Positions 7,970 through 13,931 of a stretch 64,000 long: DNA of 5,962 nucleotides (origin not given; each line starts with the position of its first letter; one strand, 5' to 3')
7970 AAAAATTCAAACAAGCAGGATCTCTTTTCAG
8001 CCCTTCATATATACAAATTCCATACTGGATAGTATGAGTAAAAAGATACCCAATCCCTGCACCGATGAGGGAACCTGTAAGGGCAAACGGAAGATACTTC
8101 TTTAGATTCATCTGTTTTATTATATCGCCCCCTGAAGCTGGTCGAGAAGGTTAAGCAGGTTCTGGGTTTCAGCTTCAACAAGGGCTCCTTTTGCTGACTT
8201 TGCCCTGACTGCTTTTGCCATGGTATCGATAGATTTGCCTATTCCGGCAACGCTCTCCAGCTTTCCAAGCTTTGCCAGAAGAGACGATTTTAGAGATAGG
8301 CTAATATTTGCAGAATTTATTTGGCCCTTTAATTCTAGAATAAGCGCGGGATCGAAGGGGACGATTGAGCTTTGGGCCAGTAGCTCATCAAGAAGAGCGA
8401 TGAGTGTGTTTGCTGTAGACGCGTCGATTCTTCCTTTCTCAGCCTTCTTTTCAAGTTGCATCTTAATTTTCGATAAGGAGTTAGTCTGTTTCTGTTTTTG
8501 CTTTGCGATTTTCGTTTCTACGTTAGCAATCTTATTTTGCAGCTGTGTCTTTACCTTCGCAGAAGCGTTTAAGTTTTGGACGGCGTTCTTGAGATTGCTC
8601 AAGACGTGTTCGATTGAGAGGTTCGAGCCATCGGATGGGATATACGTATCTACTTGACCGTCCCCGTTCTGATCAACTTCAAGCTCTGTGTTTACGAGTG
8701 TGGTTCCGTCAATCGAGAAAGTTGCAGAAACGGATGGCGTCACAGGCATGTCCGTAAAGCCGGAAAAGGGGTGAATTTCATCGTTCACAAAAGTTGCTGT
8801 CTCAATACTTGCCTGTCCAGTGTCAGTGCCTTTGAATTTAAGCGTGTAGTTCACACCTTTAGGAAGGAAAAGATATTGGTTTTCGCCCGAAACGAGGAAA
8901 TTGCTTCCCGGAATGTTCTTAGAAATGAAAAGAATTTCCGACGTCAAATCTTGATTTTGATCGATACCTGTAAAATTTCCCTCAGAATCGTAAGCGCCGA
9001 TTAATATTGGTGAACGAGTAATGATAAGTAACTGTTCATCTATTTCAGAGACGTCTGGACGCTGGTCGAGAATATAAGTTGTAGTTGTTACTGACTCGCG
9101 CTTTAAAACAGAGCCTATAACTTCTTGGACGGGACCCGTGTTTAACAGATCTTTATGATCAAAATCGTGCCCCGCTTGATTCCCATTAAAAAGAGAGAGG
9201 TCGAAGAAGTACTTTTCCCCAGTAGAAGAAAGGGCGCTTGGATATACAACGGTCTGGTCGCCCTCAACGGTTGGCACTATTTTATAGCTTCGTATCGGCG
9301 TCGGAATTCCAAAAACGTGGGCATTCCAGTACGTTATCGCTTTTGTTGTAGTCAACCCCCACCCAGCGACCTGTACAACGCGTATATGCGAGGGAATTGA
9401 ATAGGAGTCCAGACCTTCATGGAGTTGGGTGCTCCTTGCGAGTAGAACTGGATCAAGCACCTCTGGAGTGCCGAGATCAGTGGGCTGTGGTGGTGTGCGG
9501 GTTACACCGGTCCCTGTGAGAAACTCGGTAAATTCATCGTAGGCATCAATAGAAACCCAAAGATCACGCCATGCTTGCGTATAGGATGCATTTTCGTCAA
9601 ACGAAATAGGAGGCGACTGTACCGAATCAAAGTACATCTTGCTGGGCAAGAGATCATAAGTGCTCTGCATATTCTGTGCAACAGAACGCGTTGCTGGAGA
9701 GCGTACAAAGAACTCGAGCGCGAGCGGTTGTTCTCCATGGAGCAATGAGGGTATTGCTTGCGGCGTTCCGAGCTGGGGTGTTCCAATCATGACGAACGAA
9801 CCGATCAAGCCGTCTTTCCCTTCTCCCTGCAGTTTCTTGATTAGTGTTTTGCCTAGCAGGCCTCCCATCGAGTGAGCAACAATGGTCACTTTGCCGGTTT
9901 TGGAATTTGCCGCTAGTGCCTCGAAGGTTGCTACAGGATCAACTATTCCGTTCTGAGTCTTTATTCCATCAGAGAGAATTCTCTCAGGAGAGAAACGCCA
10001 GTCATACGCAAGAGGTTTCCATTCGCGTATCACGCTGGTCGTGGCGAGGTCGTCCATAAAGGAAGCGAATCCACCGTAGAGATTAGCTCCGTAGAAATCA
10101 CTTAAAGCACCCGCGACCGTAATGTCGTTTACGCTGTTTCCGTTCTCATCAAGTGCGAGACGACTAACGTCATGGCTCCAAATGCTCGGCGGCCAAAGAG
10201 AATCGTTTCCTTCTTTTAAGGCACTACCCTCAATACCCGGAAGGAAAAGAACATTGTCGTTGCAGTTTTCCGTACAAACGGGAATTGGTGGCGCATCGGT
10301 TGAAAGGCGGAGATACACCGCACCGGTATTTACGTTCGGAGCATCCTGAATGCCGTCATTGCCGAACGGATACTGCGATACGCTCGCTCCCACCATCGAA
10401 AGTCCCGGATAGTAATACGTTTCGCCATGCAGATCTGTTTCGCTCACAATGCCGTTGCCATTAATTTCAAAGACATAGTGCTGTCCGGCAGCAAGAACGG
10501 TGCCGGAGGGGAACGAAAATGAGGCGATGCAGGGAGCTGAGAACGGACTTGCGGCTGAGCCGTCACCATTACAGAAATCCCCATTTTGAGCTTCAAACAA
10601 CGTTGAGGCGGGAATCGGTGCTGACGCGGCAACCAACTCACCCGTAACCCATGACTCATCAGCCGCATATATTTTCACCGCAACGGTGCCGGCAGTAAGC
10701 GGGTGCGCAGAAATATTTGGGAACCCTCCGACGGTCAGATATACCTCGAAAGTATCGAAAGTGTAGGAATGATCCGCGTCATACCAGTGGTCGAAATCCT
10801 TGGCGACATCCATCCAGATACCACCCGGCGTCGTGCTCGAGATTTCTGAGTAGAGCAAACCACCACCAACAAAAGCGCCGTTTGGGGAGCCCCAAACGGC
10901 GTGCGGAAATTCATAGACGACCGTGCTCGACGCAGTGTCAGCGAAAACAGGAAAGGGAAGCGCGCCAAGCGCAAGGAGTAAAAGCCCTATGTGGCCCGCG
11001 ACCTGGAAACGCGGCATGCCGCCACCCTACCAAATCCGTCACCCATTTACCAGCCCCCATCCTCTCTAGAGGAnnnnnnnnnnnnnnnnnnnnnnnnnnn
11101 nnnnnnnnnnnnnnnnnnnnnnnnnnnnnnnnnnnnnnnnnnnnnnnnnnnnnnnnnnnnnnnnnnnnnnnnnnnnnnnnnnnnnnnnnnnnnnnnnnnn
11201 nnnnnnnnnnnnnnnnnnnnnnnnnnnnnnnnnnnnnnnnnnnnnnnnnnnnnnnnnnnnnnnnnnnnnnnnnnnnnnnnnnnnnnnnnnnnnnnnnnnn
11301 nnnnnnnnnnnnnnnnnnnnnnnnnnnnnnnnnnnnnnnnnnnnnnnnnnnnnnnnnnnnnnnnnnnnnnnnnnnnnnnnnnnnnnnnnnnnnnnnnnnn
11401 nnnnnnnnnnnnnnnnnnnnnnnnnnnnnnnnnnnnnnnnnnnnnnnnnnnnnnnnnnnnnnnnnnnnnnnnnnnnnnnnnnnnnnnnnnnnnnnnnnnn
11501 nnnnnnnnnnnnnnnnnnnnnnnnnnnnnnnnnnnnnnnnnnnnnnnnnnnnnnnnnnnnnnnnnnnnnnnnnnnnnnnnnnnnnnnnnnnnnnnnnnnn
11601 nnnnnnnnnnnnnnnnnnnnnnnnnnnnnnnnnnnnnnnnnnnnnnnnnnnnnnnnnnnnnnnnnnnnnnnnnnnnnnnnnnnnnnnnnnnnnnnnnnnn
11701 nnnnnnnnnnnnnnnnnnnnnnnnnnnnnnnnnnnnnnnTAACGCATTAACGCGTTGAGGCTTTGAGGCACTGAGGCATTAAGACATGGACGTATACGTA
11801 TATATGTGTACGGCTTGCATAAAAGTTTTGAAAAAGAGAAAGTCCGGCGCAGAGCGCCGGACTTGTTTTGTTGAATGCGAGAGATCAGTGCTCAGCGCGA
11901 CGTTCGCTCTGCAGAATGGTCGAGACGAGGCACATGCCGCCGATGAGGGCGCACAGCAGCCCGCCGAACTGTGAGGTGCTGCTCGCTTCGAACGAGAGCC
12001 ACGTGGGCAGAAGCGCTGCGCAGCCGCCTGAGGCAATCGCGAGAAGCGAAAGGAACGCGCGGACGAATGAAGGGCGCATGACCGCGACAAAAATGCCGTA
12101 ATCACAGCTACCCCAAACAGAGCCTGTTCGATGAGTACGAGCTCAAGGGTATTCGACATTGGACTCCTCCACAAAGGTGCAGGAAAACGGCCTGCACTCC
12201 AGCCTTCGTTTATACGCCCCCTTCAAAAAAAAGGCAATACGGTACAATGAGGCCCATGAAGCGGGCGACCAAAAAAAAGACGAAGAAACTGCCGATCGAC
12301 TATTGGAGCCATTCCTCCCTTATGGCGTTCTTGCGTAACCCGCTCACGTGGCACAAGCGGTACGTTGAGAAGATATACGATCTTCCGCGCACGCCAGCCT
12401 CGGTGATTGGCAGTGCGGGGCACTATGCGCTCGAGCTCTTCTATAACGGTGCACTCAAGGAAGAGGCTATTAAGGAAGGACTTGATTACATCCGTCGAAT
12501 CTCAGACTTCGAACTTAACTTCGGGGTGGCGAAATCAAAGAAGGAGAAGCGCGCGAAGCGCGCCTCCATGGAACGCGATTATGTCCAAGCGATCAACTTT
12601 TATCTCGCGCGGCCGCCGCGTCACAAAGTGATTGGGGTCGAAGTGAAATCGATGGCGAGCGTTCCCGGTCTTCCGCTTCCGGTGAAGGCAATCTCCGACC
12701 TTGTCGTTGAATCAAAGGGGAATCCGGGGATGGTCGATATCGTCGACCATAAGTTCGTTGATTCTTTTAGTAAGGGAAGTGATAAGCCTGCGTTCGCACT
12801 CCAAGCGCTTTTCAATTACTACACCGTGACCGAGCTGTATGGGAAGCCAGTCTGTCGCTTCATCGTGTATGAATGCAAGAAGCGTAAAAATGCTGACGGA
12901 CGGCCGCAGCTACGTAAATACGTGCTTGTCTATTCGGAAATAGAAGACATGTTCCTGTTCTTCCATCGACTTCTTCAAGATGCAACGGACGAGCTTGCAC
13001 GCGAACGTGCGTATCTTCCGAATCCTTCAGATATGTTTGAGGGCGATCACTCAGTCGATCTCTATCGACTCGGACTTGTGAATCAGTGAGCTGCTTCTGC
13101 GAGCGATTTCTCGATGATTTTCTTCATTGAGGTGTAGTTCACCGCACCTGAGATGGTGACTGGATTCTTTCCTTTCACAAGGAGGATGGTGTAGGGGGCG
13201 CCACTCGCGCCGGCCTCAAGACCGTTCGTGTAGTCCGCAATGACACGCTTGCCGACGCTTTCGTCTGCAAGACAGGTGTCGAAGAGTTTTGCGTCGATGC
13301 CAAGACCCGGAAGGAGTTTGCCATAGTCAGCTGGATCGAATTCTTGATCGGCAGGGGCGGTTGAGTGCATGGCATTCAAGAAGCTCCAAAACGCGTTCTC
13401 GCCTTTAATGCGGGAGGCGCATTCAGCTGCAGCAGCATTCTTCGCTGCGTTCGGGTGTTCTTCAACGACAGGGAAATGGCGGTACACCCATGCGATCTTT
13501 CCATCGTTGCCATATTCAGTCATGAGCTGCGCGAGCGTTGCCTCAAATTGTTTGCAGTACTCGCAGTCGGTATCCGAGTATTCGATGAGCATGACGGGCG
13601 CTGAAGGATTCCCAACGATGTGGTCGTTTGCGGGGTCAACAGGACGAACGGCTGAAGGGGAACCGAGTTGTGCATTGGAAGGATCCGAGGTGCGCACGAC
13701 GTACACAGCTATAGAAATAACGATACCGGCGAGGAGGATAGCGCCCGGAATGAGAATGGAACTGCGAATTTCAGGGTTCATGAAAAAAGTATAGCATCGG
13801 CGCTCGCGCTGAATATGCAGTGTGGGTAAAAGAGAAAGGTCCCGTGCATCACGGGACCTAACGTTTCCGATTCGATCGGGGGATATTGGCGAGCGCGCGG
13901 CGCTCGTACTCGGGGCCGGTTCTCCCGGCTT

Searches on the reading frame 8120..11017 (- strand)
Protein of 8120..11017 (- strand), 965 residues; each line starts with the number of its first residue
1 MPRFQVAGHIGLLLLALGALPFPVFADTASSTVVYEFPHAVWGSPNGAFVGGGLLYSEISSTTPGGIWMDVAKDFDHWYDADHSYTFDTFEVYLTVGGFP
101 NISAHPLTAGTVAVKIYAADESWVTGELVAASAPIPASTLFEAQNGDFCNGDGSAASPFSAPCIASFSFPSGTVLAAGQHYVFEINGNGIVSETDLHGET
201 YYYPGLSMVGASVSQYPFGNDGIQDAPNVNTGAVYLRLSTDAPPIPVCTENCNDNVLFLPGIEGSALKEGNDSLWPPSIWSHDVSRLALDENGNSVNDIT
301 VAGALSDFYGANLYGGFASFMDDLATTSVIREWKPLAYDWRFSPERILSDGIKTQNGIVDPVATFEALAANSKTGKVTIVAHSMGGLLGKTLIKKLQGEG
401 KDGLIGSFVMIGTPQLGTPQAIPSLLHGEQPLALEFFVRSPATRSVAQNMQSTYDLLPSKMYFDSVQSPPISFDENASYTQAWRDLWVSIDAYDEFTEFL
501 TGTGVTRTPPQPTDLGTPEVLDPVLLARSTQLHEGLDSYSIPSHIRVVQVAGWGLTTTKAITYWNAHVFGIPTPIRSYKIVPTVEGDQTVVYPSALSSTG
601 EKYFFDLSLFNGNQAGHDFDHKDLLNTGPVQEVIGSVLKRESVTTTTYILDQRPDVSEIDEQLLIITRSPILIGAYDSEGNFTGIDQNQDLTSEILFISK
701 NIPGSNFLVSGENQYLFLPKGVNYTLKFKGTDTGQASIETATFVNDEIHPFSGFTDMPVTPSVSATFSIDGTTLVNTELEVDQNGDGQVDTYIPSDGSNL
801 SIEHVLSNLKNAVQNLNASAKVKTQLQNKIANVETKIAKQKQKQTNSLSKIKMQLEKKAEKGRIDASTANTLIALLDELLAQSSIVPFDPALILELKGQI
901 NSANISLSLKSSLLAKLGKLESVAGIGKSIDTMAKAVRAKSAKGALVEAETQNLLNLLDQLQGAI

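Call 8: search_protein_families(library=pfam, proteins=[window:8120-11017:-], max_evalue=0.001)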
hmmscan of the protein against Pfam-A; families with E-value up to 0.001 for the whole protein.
window:8120-11017:- (965 aa): 2 families
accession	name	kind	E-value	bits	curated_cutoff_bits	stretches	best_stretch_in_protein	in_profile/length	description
PF02450.21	LCAT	-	7.6e-13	48.9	21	1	336-478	90-226/392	Lecithin:cholesterol acyltransferase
PF24096.1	DUF7379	-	0.00077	19.9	33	0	371-423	66-120/191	Domain of unknown function (DUF7379)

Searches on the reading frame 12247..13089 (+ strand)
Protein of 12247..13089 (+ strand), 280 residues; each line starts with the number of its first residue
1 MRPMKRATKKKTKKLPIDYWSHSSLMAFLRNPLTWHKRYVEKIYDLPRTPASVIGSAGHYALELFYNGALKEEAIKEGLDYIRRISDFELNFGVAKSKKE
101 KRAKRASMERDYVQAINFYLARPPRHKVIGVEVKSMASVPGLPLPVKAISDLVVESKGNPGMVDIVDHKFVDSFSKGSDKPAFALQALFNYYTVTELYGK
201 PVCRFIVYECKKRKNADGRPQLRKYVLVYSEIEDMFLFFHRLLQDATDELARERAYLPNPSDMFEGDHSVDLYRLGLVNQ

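Call 9: search_protein_families(library=pfam, proteins=[window:12247-13089:+], max_evalue=0.001)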
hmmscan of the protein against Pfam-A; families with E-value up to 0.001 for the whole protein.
window:12247-13089:+ (280 aa): 1 family
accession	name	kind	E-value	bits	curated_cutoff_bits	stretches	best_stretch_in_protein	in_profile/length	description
PF12705.13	PDDEXK_1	-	9e-12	45.9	22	1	20-211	2-191/247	PD-(D/E)XK nuclease superfamily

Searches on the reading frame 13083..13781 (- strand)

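Call 9: search_protein_families(library=pfam, proteins=[window:13083-13781:-], max_evalue=0.001)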
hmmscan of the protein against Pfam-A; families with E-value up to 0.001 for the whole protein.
window:13083-13781:- (232 aa): 4 families
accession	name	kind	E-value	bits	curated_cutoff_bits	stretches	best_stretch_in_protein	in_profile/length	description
PF13462.12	Thioredoxin_4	-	5.6e-18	66.1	23.2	1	52-224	4-164/165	Thioredoxin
PF01323.26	DSBA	-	5.2e-09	36.6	25.6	1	65-223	2-190/191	DSBA-like thioredoxin domain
PF18400.7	Thioredoxin_12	-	8.3e-05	23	26.1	0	51-106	132-185/190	Thioredoxin-like domain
PF13098.12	Thioredoxin_2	-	0.00072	20.3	27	0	62-123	7-52/104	Thioredoxin-like domain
